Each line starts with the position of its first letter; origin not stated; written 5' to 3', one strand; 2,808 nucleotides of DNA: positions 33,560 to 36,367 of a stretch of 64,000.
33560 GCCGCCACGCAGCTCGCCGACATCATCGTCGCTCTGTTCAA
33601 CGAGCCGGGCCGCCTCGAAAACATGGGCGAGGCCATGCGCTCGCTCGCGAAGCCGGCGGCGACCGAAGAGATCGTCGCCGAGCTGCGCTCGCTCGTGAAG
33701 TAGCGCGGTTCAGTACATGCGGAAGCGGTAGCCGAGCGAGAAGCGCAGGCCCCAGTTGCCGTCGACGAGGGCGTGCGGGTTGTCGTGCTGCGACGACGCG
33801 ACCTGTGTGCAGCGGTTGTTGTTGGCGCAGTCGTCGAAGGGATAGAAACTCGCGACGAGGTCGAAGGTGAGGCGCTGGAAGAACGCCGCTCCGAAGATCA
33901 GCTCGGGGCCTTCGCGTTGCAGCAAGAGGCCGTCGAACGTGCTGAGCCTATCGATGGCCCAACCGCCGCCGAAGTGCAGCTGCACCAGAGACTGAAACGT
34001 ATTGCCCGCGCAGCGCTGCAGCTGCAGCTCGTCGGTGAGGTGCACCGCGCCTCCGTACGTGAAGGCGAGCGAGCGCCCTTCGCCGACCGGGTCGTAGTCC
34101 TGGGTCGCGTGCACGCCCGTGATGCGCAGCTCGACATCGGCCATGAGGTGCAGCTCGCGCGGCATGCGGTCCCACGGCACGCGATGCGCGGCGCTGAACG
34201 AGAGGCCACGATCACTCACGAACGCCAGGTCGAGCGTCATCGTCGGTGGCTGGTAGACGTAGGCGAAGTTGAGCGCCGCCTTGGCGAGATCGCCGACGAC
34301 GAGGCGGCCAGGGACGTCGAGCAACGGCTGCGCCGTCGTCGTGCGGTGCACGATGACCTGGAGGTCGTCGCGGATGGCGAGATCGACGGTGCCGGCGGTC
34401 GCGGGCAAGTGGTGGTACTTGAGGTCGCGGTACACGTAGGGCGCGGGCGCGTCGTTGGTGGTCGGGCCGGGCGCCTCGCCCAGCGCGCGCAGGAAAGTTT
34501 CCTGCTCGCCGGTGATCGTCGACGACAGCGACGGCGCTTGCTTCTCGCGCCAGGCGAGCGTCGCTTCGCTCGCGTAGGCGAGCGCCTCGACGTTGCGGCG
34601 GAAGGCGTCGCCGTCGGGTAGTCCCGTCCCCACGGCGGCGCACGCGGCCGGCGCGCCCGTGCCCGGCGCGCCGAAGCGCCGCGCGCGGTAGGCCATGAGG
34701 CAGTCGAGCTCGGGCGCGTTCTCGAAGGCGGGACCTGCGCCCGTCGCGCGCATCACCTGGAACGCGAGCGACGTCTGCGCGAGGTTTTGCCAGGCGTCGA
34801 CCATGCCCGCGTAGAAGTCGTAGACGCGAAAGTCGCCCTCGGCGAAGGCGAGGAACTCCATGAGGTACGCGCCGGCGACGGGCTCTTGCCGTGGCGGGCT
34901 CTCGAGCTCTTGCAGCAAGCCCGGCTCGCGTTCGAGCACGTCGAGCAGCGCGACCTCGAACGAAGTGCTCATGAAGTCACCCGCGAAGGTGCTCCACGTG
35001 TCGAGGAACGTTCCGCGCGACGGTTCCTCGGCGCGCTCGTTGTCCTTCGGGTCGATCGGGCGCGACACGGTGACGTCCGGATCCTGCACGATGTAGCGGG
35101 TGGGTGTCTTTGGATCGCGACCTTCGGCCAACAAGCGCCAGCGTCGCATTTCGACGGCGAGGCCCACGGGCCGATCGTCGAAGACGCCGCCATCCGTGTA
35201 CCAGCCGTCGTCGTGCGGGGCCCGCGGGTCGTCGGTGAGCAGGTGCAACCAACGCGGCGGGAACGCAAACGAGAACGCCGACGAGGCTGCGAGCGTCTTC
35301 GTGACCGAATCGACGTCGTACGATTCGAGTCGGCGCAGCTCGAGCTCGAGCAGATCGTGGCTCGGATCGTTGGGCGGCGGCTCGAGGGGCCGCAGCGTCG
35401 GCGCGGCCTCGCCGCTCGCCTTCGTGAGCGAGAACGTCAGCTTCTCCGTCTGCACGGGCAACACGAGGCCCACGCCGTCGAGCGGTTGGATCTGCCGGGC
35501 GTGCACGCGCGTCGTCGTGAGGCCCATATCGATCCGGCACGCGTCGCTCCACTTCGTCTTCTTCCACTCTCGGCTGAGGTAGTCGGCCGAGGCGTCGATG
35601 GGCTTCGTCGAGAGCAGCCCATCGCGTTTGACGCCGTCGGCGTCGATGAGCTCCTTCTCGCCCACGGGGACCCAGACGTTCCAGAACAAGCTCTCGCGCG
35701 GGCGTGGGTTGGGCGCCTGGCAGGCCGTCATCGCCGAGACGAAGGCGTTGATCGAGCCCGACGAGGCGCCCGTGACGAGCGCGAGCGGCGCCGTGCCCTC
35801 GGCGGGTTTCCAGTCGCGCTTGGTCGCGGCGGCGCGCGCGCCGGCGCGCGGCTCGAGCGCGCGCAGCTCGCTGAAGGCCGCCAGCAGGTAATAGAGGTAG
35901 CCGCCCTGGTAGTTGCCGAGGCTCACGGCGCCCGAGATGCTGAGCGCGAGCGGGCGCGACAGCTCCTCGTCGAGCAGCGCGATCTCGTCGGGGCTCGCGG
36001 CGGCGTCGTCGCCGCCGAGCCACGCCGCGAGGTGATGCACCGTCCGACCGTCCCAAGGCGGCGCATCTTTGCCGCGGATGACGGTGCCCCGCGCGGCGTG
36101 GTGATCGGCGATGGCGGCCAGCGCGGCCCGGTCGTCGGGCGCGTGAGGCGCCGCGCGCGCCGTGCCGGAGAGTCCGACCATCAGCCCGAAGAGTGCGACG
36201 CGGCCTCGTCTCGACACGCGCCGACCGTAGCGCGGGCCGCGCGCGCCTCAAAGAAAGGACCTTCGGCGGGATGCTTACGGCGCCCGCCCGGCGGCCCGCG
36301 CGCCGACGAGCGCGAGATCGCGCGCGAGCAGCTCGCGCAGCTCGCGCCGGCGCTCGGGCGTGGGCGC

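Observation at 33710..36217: Patatin-like phospholipase fused to a putative outer-membrane barrel (PlpD/type Vd-like)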

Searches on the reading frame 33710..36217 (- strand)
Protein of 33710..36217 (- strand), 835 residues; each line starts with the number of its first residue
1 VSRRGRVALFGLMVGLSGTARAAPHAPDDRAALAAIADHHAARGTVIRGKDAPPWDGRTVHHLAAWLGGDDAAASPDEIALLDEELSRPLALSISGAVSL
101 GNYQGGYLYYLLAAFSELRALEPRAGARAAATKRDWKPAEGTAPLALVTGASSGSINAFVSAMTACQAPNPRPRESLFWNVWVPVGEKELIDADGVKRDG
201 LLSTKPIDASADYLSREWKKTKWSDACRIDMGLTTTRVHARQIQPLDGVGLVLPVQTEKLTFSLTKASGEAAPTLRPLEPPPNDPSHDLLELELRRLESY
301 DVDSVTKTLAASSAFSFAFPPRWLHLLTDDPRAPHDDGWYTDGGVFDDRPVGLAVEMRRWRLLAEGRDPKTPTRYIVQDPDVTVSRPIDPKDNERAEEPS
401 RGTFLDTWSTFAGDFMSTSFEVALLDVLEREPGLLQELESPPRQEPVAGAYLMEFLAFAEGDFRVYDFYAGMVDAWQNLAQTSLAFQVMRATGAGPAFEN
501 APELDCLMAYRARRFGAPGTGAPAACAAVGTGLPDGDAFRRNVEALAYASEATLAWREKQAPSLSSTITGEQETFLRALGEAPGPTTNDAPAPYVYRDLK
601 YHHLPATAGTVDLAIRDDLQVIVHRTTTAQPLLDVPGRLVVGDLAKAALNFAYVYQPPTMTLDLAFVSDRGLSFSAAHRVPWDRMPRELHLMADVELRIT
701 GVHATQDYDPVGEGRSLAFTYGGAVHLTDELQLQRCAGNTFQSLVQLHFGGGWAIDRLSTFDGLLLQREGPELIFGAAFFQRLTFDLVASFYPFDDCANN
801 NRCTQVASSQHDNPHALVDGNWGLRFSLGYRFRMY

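Call 3: search_protein_families(library=pfam, proteins=[window:33710-36217:-], max_evalue=1)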
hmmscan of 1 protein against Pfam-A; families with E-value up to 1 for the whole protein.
window:33710-36217:- (835 aa): 1 family
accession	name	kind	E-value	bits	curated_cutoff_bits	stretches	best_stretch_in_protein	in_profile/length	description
PF01734.28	Patatin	-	1.7e-09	38.6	27.7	1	92-354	1-190/191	Patatin-like phospholipase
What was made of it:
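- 35954..36148 (-): Family-specific N-terminal helical extension, residues 24-88, ahead of the patatin core. No Pfam match (call 3).
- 35084..35950 (-): Patatin-like phospholipase domain, residues 90-378 (alpha/beta core plus a beta-hairpin insertion at 227-300). Pfam PF01734, residues 92-354, E 1.7e-9 (call 3).
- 35900..35932 (-): Gly-rich oxyanion-hole block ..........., residues 96-106. It aligns to the start of the Pfam patatin profile (call 3).
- On Patatin-like phospholipase superfamily (PF01734): 38.6 bits against a 27.7-bit cutoff, E 1.7e-9, profile positions 1-190 of 191 (call 3).
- Checked: Pfam Patatin PF01734 covers residues 92-354 end to end (profile 1-190 of 191; E 1.7e-9, 38.6 bits against a 27.7-bit cutoff; call 3).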

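Call 4: search_protein_families(library=ncbifam, proteins=[window:33710-36217:-], max_evalue=1)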
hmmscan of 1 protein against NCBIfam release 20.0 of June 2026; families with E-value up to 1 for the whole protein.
window:33710-36217:- (835 aa): 0 families

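Call 5: search_solved_structures(query=window:33710-36217:-, max_evalue=1, show_alignments=2)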
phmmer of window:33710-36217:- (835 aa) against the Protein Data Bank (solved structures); distinct sequences matched with E-value up to 1: 0.

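Call 6: find_homologous_proteins(query=window:33710-36217:-)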
Query window:33710-36217:- (835 aa): 38 proteins with E <= 0.001 among 8000 candidates.
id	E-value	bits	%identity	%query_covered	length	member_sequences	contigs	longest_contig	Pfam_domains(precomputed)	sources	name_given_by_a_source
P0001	0.0e+0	1895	100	99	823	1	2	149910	PF01734.28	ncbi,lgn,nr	ncbi:MAG TPA: patatin-like phospholipase family protein [Polyangia bacterium]|nr:patatin-like phosph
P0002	0.0e+0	1031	60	96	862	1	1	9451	PF01734.28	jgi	jgi:hypothetical protein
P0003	8.4e-233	793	50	98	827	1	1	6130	PF01734.28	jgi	jgi:hypothetical protein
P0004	1.8e-219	749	47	98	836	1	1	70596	PF01734.28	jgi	jgi:predicted acylesterase/phospholipase RssA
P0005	1.5e-217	743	51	97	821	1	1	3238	PF01734.28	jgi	jgi:patatin-like phospholipase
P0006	2.9e-215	735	46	99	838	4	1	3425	PF01734.28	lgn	-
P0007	2.1e-211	723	50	97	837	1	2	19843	PF01734.28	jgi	jgi:predicted acylesterase/phospholipase RssA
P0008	1.5e-207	710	60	67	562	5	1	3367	PF01734.28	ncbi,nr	ncbi:MAG: hypothetical protein JWM82_4564, partial [Myxococcales bacterium]|nr:hypothetical protein 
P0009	2.1e-202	693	46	100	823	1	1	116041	PF01734.28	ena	-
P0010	1.3e-199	684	45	99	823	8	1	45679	PF01734.28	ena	-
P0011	6.4e-199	681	46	97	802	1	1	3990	PF01734.28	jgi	-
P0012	1.3e-197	677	46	99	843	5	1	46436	PF01734.28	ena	-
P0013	2.1e-197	676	47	93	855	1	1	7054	PF01734.28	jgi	-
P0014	1.1e-196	674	44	99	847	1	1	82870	PF01734.28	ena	-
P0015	8.8e-196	671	45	99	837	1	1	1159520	PF01734.28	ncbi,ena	-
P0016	2.3e-195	669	45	98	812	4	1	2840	PF01734.28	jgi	-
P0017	6.4e-195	668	45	100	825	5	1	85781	PF01734.28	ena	-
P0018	1.2e-194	667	45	100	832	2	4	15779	PF01734.28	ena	-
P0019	4.8e-194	665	45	98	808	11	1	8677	PF01734.28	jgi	jgi:predicted acylesterase/phospholipase RssA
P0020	4.8e-192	659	46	93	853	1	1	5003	PF01734.28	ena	-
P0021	4.4e-190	652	45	99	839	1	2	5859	PF01734.28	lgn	-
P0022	1.4e-189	650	45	96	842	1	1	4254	PF01734.28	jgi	jgi:hypothetical protein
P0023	4.2e-189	649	47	96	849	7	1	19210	PF01734.28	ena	-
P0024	5.1e-189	648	47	96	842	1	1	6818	PF01734.28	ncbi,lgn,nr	ncbi:MAG TPA: patatin-like phospholipase family protein [Polyangia bacterium]|nr:patatin-like phosph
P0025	6.2e-189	648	45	96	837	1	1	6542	PF01734.28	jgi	jgi:Patatin-like phospholipase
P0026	1.1e-188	647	45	96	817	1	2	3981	PF01734.28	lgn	-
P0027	1.9e-187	643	45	96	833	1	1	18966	PF01734.28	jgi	jgi:Patatin-like phospholipase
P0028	1.7e-186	640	46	95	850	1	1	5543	PF01734.28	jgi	jgi:predicted acylesterase/phospholipase RssA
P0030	1.5e-166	574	46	80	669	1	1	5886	PF01734.28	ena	-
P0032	1.2e-117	412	43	68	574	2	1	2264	PF01734.28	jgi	jgi:hypothetical protein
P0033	9.9e-48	181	30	84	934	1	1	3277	PF01734.28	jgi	jgi:patatin-like phospholipase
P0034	1.5e-25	108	30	53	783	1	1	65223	PF01734.28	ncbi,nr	ncbi:MAG TPA: patatin-like phospholipase family protein [Polyangiaceae bacterium]|nr:patatin-like ph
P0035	7.9e-22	95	29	46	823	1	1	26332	PF01734.28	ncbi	-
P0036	9.6e-14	69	25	48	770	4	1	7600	PF01734.28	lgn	-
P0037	6.9e-11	59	25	71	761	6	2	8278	PF01734.28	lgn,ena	-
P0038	3.2e-4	37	24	39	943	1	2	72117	PF01734.28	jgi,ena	-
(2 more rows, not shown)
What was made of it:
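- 33710..36217 (-): Complete CDS of 835 codons plus a TGA stop. The start codon is GTG at 36217. 38 homologs were found, about 30 of them full length (call 6).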

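Call 16: search_solved_structures(query=A1, max_evalue=10, show_alignments=2)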
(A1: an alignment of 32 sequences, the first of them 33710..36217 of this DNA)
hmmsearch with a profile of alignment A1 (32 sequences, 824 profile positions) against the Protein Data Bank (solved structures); distinct sequences matched with E-value up to 10: 3.
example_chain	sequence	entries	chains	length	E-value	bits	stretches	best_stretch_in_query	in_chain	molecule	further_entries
12ez_A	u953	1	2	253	0.52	11.5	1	337-366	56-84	RIO-type serine/threonine-protein kinase Rio1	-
1zp9_A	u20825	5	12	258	0.54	11.5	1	337-366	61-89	Rio1 kinase | Rio1 serine protein kinase | RIO-type serine/threonine-protein kinase Rio1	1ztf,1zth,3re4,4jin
5jy5_A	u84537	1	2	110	1.3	10.2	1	116-163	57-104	Thioredoxin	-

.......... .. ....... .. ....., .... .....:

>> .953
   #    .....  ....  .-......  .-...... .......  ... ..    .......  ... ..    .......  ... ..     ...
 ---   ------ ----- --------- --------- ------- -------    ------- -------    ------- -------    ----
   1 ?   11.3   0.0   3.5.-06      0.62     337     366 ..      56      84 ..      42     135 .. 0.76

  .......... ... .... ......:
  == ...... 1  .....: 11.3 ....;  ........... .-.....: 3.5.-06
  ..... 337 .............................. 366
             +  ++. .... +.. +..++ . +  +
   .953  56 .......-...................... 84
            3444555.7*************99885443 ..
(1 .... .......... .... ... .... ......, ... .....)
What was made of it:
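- On Small (8-stranded) outer-membrane beta-barrels, OmpA/OmpX/OprF-N class: No PDB sequence hit with either the protein or the profile (calls 5, 16).
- Tried and rejected: NCBIfam and PDB sequence searches gave nothing useful: NCBIfam scan (call 4), PDB search with the protein (call 5) and with the family profile (call 16).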

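Call 17: predict_structure(alignment_id=A1)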
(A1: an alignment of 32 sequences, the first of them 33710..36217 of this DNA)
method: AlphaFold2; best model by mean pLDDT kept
length: 835 residues; sequences in the alignment: 32
mean_pLDDT: 81.5   pTM: 0.82
mean pLDDT of the five models: 81.5, 81.3, 78.0, 77.8, 77.5
residues with pLDDT >= 90: 244; 70-90: 460; 50-70: 93; < 50: 38
segments of 3 or more residues with pLDDT < 50: 1-6, 15-22, 44-46, 382-396
pLDDT, mean of each block of 10 residues (from residue 1): 47 44 63 81 52 82 94 91 85 78 91 91 87 74 79 91 91 95 86 86 88 91 86 90 77 82 89 90 84 87 91 86 87 81 78 88 84 79 39 54 85 68 61 73 68 69 93 92 90 90 93 77 87 91 93 86 64 87 84 90 83 85 87 83 81 77 88 91 71 91 63 69 92 74 86 92 86 92 91 82 77 78 91 72
secondary structure, 60 per line:
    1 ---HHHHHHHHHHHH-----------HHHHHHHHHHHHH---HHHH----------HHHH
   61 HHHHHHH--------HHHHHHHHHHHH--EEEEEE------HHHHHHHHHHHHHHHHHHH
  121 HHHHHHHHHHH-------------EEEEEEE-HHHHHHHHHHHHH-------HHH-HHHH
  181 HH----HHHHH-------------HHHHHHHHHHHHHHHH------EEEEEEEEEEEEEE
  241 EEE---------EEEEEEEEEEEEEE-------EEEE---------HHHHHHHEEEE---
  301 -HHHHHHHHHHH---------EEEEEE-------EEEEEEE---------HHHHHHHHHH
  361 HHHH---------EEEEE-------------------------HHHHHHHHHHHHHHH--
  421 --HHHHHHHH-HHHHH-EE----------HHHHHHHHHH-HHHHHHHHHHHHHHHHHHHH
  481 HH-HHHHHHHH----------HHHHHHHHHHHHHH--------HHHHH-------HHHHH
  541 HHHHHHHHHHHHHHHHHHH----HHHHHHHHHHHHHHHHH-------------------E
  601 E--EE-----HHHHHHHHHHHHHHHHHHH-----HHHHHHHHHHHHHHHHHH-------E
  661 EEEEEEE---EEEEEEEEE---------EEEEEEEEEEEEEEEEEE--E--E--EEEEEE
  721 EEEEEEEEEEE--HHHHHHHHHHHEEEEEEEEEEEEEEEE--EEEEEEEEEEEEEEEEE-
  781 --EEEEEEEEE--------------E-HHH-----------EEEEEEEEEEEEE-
elements in order (helices of 4 or more, strands of 3 or more residues): H4-15 H27-39 H43-46 H57-67 H76-87 E90-95 H102-131 E145-151 H153-165 H177-182 H187-191 H205-220 E227-243 E253-266 E274-277 H287-293 E294-297 H302-312 E322-327 E335-341 H351-364 E374-378 H404-418 H423-430 H432-436 H450-459 H461-482 H484-491 H502-515 H524-528 H536-559 H564-580 H611-629 H635-652 E660-667 E671-679 E689-706 E715-731 H734-744 E745-760 E763-779 E783-791 E822-834
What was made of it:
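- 35954..36148 (-): AF2 helices at 27-39, 57-67 and 76-87 (call 17).
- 34262..35008 (-): All-helical middle domain, residues 404-652, with the strongly conserved motif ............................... (residues 446-478; 34784-34882) and a conserved Cys pair C506/C526. AF2 predicts about 12 helices and no POTRA-like unit (call 17).
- On PL-Omp85 / type Vd (PlpD, FplA): Residues 404-652 are all-helical in the model (call 17).
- Checked: Residues 404-652 are helical (call 17).
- Confident full-length model (pLDDT 81.5, pTM 0.82) with three domains: call 17. A helix (635-652) immediately precedes strand 1, as in type Va linkers (call 17). Four strands are 16-18 residues long (call 17).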

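Call 20: fold_search(model_id=the predicted structure, library=pdb)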
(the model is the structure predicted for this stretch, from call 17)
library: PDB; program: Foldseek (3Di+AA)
matches with E <= 10: 633; with E <= 0.001: 2
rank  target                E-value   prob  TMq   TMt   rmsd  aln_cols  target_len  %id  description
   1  9kh6_A                6.8e-07  1.00  0.26  0.58   9.6       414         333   13  cryo-EM structure of lipase/ligand/substrate complex (released 2026-03-04)
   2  8zr9_A                2.6e-06  1.00  0.26  0.56   9.1       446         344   12  Cryo-EM structure of AbCapV filemant bound with 3',3'-cGAMP (released 2025-11-19)
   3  3qrc_B                1.4e-03  1.00  0.12  0.48   6.9       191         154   10  The crystal structure of Ail, the attachment invasion locus protein of Yersinia pestis, in complex with the heparin an (released 2011-11-23)
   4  3qrc_A                1.7e-03  1.00  0.12  0.48   6.7       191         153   10  The crystal structure of Ail, the attachment invasion locus protein of Yersinia pestis, in complex with the heparin an (released 2011-11-23)
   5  2erv_A                4.2e-03  1.00  0.13  0.50   6.5       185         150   12  Crystal structure of the outer membrane enzyme PagL (released 2006-04-11)
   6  1p4t                  4.6e-03  1.00  0.12  0.50   7.2       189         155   12  Crystal structure of Neisserial surface protein A (NspA) (released 2003-07-22)
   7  3dzm_C                4.6e-03  1.00  0.13  0.40   8.9       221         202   14  Crystal structure of a major outer membrane protein from Thermus thermophilus HB27 (released 2008-12-23)
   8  9fzc_A                4.6e-03  1.00  0.13  0.42   7.1       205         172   11  Structure of OmpA-short in complex with nanobody Nb01 (released 2024-07-17)
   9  3qra                  5.3e-03  1.00  0.12  0.50   6.2       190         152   10  The crystal structure of Ail, the attachment invasion locus protein of Yersinia pestis (released 2011-11-23)
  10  2erv_B                5.6e-03  1.00  0.12  0.49   6.9       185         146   12  Crystal structure of the outer membrane enzyme PagL (released 2006-04-11)
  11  3dzm_A                6.1e-03  1.00  0.14  0.42   6.5       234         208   12  Crystal structure of a major outer membrane protein from Thermus thermophilus HB27 (released 2008-12-23)
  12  1bxw                  1.2e-02  1.00  0.14  0.49   6.3       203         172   10  OUTER MEMBRANE PROTEIN A (OMPA) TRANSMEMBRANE DOMAIN (released 1998-10-14)
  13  3dzm_B                1.2e-02  1.00  0.14  0.44   8.8       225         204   14  Crystal structure of a major outer membrane protein from Thermus thermophilus HB27 (released 2008-12-23)
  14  2mnh_MODEL_1_A        1.4e-02  1.00  0.12  0.51   6.8       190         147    9  Refined structure of outer membrane protein x in nanodisc by measuring residual dipolar couplings (released 2015-03-18)
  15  1thq                  2.0e-02  1.00  0.12  0.52   8.0       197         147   13  Crystal Structure of Outer Membrane Enzyme PagP (released 2004-08-10)
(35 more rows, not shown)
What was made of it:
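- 35084..35950 (-): Foldseek: 9kh6 and 8zr9, E about 1e-6 (call 20).
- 33713..34240 (-): C-terminal 8-stranded beta-barrel, residues 660-835. Strands: 660-667, 671-679, 689-706, 715-731, 745-760, 763-779, 783-791 and 822-834. Foldseek: Ail, PagL, NspA, OmpA, OmpX and PagP at probability ~1.0 (call 20).
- Foldseek (3Di+AA) reports the domain's significant hits as outer-membrane barrels (call 20).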

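Call 26: find_encoding_contigs(protein=P0015, flank=8000, max_places=2)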
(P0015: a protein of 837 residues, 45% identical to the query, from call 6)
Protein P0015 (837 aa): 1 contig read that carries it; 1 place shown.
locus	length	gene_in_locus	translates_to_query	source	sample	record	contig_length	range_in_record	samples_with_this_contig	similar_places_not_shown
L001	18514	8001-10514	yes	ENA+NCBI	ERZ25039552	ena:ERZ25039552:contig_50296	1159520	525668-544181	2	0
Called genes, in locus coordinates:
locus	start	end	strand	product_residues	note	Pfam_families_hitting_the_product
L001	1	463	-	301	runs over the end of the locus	-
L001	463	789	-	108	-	-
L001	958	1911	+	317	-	-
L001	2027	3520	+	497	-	-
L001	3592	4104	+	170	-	-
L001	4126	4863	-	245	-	-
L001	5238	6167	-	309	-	PF12688:TPR_5, PF13432:TPR_16, PF14559:TPR_19 (weak), PF16697:Yop-YscD_cpl, PF00498:FHA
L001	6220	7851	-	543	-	PF14587:Glyco_hydr_30_2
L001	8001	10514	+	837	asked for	PF01734:Patatin (faint)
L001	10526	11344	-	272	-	-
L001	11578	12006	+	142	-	PF04237:YjbR (weak), PF04993:TfoX_N (faint)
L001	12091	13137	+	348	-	PF00248:Aldo_ket_red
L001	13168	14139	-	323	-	-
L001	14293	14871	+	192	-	PF04542:Sigma70_r2 (weak), PF08281:Sigma70_r4_2, PF04545:Sigma70_r4 (weak)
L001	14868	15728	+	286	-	-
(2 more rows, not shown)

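Call 28: find_encoding_contigs(protein=P0004, flank=8000, max_places=2)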
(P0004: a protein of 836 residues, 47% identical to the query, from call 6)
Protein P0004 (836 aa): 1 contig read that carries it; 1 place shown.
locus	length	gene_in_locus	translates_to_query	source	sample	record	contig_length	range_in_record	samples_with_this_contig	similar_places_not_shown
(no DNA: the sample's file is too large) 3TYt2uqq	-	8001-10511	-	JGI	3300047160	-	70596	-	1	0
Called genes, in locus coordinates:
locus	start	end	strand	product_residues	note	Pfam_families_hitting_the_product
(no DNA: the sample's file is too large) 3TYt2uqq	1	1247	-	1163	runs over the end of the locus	PF14331:IcmF-related_N, PF06761:IcmF-related, PF06744:IcmF_C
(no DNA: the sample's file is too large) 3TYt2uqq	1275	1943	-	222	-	PF09850:DotU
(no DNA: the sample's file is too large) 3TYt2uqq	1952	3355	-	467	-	PF05936:T6SS_VasE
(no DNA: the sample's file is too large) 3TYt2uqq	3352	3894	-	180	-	PF12790:T6SS-SciN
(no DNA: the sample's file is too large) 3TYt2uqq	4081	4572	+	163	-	PF05638:T6SS_HCP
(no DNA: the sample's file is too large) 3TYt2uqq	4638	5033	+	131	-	PF04965:GPW_gp25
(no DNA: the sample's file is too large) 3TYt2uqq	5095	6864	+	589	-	PF05947:T6SS_TssF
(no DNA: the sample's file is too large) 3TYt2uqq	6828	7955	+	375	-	PF06996:T6SS_TssG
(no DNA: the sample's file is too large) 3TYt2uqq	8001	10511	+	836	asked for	PF01734:Patatin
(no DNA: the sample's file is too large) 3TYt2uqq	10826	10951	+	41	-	-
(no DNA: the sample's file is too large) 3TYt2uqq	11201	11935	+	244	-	PF05988:DUF899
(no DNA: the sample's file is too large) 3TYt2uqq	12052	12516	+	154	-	-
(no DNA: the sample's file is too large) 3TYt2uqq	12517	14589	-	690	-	PF00009:GTP_EFTU, PF22042:EF-G_D2, PF03144:GTP_EFTU_D2, PF14492:EFG_III, PF16658:RF3_C, PF03764:EFG_IV, PF00679:EFG_C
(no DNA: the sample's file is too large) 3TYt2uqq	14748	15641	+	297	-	PF00775:Dioxygenase_C (weak)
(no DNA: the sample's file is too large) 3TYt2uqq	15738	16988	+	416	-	PF00512:HisKA, PF02518:HATPase_c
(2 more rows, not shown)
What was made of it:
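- One homolog (P0004) lies directly downstream of tssF-tssG in a T6SS cluster (call 28).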
